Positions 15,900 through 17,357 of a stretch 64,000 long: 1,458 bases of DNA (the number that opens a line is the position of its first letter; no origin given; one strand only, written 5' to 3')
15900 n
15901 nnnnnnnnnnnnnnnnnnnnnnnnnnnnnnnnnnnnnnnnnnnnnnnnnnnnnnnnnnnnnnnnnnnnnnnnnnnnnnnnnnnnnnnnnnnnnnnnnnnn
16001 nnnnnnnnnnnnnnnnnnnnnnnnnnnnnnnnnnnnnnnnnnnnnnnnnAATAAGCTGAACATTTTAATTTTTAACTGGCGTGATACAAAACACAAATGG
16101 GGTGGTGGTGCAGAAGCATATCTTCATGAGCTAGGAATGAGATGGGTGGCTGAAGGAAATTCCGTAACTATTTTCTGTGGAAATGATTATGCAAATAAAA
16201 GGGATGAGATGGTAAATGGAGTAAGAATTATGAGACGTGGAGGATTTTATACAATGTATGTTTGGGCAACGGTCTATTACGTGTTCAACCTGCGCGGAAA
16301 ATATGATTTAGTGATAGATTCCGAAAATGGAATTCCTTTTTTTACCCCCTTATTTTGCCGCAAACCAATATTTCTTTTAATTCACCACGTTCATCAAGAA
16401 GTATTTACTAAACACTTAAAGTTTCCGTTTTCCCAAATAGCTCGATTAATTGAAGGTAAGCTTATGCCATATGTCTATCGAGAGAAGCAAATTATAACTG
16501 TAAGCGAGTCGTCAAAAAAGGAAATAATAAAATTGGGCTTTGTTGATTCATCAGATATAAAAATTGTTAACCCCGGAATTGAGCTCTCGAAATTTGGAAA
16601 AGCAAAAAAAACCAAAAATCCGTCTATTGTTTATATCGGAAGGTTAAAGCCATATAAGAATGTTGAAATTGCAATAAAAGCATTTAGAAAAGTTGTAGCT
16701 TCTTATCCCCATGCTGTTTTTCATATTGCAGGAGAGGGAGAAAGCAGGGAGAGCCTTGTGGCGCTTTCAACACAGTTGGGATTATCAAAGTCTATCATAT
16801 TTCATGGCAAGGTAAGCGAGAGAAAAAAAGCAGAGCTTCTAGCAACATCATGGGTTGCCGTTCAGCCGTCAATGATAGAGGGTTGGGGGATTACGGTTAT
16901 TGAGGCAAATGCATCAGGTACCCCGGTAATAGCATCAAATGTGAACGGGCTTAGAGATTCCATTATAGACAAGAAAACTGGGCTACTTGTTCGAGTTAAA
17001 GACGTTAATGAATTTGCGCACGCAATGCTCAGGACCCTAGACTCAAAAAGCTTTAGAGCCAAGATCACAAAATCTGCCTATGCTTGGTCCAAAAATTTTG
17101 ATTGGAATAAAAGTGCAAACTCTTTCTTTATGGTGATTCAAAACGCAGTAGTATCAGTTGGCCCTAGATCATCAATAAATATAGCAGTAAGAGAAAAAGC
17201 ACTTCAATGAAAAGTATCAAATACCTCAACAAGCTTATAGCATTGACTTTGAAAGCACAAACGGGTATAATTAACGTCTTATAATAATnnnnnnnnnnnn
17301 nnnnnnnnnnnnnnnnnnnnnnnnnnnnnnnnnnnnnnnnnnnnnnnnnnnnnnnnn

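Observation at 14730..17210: Wzx/MOP-type flippase fused in-frame to a GT4 glycosyltransferase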

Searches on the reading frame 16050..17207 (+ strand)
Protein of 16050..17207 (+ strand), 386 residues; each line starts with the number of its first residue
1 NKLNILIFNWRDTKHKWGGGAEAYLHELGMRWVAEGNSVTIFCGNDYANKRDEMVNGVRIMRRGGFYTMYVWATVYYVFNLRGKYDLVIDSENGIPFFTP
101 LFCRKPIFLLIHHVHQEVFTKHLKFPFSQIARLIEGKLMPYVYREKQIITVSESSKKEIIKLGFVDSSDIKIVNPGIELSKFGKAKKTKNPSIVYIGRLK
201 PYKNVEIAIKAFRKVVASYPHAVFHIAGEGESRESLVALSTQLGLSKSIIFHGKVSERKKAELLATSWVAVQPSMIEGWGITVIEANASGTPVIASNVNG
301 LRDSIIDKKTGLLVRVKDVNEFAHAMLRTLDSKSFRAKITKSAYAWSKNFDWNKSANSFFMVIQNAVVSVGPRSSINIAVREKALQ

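Call 49: search_solved_structures(query=window:16050-17207:+, max_evalue=1e-8)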
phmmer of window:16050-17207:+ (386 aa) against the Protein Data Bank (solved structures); distinct sequences matched with E-value up to 1e-8: 53.
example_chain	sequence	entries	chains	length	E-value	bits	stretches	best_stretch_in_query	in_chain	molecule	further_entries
6kih_A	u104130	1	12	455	3.4e-16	62.2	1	189-343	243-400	Tll1590 protein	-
3c4q_A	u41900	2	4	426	9.6e-16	60.7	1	190-367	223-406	Predicted glycosyltransferases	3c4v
4n9w_A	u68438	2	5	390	1e-15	60.7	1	122-372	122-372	GDP-mannose-dependent alpha-(1-2)-phosphatidylinositol mannosyltransferase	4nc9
3c48_A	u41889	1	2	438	1.1e-15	60.6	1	189-367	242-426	Predicted glycosyltransferases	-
2gej_A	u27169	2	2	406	1.1e-15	60.5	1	122-372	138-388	PHOSPHATIDYLINOSITOL MANNOSYLTRANSFERASE (PimA)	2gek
7qsg_A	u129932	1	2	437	9.4e-14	54.2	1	146-369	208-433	D-inositol 3-phosphate glycosyltransferase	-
2f9f_A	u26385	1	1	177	1.3e-12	50.4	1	193-330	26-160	first mannosyl transferase (wbaZ-1)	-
8dvz_A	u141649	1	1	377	1.9e-12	49.9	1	148-362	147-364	N, N'-diacetylbacillosaminyl-diphospho-undecaprenol alpha-1,3-N-acetylgalactosaminyltransf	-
7qnt_AAA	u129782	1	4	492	2.2e-12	49.7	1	146-339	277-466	TarM(Se)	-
7qd7_AAA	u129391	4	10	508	2.3e-12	49.6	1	146-339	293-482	TarM(Se)_G117R | TarM(Se)_G117R-4RboP | TarM(Se)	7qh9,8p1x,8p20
3fro_A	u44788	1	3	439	2.3e-12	49.6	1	179-361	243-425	GlgA glycogen synthase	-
2bis_A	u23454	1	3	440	2.4e-12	49.6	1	179-361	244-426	GLGA GLYCOGEN SYNTHASE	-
3oka_A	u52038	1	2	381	3.1e-12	49.2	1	189-345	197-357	GDP-mannose-dependent alpha-(1-6)-phosphatidylinositol monomannoside mannosyltransferase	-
3okc_A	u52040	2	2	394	3.1e-12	49.2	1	189-345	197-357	GDP-mannose-dependent alpha-(1-6)-phosphatidylinositol monomannoside mannosyltransferase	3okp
3l01_A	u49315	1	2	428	3.4e-12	49.1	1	179-359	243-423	GlgA glycogen synthase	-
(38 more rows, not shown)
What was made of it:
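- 16059..17162 (+): Cytoplasmic GT4 (GT-B) glycosyltransferase domain, residues 444-811. The nearest solved relatives by sequence are retaining GT4 enzymes: MshA, PimA, PimB', PglA, TarM and GlgA (call 49).
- Tried and rejected: Many GPCR crystal constructs also carry a P. abyssi GlgA (GT4) insert, which explains the GPCR entries among the GT4 hits (call 49).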
